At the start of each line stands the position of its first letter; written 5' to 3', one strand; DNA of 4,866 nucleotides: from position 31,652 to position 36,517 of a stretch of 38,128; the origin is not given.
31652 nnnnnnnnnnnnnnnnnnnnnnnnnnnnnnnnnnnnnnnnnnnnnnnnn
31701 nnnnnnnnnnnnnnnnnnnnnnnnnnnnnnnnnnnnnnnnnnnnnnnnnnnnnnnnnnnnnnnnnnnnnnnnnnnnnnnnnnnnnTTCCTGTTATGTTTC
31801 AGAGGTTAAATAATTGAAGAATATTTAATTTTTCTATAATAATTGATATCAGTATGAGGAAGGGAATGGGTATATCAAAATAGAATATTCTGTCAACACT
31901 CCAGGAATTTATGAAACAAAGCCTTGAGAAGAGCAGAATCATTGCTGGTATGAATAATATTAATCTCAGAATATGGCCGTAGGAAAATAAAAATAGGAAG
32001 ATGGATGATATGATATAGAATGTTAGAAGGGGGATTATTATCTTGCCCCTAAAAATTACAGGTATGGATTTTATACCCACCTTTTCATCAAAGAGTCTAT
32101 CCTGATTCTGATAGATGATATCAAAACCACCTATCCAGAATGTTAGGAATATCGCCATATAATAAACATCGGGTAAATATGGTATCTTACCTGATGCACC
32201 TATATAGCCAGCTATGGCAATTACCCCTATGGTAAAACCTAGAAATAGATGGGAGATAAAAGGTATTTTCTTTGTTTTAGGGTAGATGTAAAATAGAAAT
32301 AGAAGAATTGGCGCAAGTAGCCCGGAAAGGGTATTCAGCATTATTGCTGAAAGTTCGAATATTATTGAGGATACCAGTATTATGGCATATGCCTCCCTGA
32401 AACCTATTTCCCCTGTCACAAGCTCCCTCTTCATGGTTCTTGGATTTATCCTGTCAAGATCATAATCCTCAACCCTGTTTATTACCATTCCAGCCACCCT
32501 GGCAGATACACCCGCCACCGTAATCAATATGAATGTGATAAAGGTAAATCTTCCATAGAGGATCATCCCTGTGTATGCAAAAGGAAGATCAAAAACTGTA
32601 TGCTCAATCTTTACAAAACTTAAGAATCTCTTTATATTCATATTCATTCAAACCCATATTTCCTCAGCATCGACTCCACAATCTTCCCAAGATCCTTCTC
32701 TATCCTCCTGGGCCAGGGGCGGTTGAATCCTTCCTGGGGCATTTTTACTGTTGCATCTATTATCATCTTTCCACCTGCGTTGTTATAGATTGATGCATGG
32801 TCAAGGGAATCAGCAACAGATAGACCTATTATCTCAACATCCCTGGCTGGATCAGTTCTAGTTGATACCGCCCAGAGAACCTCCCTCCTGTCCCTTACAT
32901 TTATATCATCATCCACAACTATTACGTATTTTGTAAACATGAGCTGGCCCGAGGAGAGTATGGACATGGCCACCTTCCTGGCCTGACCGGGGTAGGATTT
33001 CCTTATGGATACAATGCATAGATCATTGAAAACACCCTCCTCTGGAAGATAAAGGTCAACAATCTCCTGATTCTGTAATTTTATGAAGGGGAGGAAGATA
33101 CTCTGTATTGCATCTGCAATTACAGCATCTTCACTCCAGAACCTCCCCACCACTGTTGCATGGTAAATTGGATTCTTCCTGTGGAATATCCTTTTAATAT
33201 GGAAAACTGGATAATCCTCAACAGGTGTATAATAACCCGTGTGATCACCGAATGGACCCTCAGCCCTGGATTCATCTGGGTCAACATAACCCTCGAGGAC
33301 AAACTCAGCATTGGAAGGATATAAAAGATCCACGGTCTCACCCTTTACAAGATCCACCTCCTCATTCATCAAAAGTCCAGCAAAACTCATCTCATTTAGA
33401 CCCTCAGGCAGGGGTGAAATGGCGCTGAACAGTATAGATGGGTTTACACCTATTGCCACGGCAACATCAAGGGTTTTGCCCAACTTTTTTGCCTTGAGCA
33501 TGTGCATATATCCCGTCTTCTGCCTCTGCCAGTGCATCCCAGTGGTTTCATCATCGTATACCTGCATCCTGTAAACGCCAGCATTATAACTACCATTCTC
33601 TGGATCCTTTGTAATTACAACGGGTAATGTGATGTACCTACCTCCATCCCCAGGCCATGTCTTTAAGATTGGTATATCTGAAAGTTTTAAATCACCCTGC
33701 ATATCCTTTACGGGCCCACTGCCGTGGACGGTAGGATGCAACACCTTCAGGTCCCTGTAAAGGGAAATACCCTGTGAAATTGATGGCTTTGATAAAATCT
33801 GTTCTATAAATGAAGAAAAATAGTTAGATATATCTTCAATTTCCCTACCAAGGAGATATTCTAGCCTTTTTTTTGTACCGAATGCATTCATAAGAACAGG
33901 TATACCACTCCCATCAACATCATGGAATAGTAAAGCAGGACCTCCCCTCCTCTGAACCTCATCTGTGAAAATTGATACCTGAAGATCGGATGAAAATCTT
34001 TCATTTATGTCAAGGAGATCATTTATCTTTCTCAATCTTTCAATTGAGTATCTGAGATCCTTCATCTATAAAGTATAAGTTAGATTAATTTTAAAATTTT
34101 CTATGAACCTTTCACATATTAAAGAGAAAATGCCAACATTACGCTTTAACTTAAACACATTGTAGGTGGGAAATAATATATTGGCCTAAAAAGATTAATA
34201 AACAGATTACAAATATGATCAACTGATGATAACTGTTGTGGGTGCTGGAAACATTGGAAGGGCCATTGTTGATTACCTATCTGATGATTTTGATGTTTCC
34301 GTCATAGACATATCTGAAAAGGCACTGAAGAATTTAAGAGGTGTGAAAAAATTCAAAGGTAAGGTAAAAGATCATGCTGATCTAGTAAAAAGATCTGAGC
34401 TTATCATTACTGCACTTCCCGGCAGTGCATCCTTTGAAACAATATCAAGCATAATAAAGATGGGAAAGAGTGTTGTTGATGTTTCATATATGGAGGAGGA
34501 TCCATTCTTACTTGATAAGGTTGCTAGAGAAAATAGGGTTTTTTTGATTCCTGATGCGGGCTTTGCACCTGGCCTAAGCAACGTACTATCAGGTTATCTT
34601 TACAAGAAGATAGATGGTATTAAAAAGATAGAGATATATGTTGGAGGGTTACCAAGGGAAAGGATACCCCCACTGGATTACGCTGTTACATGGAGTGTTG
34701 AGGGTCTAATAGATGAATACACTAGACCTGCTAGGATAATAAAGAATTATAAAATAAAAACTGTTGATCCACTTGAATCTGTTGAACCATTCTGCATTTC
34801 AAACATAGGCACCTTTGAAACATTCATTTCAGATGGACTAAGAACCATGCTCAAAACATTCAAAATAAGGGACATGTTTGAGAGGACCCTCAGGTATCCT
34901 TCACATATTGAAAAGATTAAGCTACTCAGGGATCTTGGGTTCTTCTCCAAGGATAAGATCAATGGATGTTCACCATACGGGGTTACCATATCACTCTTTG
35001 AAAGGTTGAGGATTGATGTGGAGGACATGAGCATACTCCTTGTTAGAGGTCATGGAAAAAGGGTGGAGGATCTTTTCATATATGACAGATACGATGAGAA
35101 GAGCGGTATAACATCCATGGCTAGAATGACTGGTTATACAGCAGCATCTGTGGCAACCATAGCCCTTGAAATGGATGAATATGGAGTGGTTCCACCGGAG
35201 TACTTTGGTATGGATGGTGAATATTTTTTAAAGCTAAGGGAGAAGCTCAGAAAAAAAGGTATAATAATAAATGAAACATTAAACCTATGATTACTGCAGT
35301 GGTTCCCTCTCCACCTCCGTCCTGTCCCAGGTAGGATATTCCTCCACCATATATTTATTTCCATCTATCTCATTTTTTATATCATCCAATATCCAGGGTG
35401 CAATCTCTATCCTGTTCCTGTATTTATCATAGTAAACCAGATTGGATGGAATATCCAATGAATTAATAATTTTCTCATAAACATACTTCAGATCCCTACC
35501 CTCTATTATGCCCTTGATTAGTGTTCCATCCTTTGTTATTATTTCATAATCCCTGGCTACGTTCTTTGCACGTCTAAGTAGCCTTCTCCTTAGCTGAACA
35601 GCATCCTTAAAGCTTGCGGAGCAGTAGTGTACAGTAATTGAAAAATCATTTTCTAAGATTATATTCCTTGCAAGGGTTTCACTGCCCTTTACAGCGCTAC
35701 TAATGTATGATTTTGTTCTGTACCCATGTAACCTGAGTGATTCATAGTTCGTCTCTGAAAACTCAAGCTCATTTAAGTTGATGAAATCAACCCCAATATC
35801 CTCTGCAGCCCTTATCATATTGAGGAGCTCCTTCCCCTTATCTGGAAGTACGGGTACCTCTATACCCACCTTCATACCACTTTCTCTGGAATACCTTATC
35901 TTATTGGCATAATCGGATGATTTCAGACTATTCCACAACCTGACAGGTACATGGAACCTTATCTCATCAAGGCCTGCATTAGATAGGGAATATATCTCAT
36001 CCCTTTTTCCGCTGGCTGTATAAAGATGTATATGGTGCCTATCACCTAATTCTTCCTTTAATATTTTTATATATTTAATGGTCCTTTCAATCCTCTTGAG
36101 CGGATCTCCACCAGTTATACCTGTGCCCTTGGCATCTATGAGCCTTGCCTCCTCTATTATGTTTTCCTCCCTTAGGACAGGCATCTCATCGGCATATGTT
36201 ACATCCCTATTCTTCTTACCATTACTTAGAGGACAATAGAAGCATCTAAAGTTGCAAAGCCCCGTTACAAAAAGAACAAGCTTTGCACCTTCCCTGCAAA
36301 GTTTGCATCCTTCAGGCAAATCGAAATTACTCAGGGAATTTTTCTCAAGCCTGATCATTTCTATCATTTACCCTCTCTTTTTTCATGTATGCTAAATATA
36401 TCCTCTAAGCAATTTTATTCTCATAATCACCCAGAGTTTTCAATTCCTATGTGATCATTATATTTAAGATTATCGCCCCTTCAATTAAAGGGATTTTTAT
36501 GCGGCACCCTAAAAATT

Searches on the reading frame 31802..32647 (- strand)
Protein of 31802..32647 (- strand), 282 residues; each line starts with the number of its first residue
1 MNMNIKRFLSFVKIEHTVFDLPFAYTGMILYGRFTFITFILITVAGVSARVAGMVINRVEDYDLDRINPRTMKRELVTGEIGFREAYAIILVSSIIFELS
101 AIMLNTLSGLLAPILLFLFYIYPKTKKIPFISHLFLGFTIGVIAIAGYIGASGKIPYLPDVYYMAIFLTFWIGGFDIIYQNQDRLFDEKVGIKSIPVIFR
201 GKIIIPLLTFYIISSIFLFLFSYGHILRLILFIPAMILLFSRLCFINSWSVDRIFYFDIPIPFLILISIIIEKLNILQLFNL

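Call 71: search_protein_families(library=pfam, proteins=[window:31802-32647:-], max_evalue=0.0001)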
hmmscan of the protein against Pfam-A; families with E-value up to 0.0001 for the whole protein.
window:31802-32647:- (282 aa): 1 family
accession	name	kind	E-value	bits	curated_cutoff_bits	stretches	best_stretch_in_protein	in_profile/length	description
PF01040.23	UbiA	-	5e-39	134.5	34.2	1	21-244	2-230/250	UbiA prenyltransferase family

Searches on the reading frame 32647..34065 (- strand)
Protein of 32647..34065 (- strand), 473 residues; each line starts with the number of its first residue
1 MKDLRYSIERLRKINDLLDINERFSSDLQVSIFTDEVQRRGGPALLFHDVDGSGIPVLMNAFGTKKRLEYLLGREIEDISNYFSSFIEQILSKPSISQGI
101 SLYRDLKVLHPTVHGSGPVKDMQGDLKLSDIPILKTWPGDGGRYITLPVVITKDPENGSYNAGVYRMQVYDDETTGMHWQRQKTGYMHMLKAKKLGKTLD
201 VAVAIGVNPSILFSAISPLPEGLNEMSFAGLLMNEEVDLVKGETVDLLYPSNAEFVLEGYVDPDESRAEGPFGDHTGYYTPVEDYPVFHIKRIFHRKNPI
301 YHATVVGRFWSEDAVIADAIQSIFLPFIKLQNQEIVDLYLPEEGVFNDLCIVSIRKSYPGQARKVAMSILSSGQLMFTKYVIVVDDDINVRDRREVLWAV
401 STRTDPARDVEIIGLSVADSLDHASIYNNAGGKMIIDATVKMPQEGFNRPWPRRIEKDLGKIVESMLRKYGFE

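Call 71: search_protein_families(library=pfam, proteins=[window:32647-34065:-], max_evalue=0.0001)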
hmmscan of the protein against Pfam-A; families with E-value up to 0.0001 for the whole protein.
window:32647-34065:- (473 aa): 3 families
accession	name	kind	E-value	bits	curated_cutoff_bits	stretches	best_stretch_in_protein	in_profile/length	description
PF01977.22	UbiD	-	9.2e-81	270.4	23.3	1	116-308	7-205/206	3-octaprenyl-4-hydroxybenzoate carboxy-lyase Rift-related domain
PF20696.2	UbiD_C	-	2.1e-41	141.3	24.2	1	315-438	2-127/127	3-octaprenyl-4-hydroxybenzoate carboxy-lyase C-terminal domain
PF20695.2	UbiD_N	-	5.9e-17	62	24.3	1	8-77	1-68/78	3-octaprenyl-4-hydroxybenzoate carboxy-lyase N-terminal domain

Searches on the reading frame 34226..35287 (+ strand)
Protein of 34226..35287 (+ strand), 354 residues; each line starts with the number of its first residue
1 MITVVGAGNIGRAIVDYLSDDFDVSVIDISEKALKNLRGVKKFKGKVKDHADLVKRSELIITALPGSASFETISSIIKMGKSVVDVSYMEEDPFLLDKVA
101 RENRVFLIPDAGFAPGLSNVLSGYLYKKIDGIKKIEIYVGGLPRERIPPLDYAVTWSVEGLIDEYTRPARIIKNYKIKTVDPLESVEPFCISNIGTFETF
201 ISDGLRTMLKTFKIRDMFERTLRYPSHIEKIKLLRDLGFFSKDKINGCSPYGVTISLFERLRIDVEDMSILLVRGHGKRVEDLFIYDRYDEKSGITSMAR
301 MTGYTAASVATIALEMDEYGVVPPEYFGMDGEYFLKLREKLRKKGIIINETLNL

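Call 71: search_protein_families(library=pfam, proteins=[window:34226-35287:+], max_evalue=0.0001)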
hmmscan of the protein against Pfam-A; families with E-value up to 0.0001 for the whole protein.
window:34226-35287:+ (354 aa): 5 families
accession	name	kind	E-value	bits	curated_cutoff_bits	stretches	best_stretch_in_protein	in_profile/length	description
PF16653.10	Sacchrp_dh_C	-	5.7e-34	118.9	31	1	112-346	1-265/265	Saccharopine dehydrogenase C-terminal domain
PF03435.24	Sacchrp_dh_NADP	-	3.8e-08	34.1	25.1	1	2-103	1-124/129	Saccharopine dehydrogenase NADP binding domain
PF03807.23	F420_oxidored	-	6.7e-06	27.1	21.6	1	2-87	2-92/94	NADP oxidoreductase coenzyme F420-dependent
PF01118.30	Semialdhyde_dh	-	4.2e-05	24.4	26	1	2-87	2-97/121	Semialdehyde dehydrogenase, NAD binding domain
PF02254.24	TrkA_N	-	9.6e-05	23.1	23.8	0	2-41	1-43/116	TrkA-N domain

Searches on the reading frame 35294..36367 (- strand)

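Call 71: search_protein_families(library=pfam, proteins=[window:35294-36367:-], max_evalue=0.0001)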
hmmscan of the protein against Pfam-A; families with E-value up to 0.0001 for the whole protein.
window:35294-36367:- (358 aa): 2 families
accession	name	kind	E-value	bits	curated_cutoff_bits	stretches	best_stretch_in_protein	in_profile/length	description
PF04055.27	Radical_SAM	-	1.9e-10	41.6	29.5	1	34-140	3-109/166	Radical SAM superfamily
PF13353.11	Fer4_12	-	4.7e-08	33.9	22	1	26-150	4-123/137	4Fe-4S single cluster domain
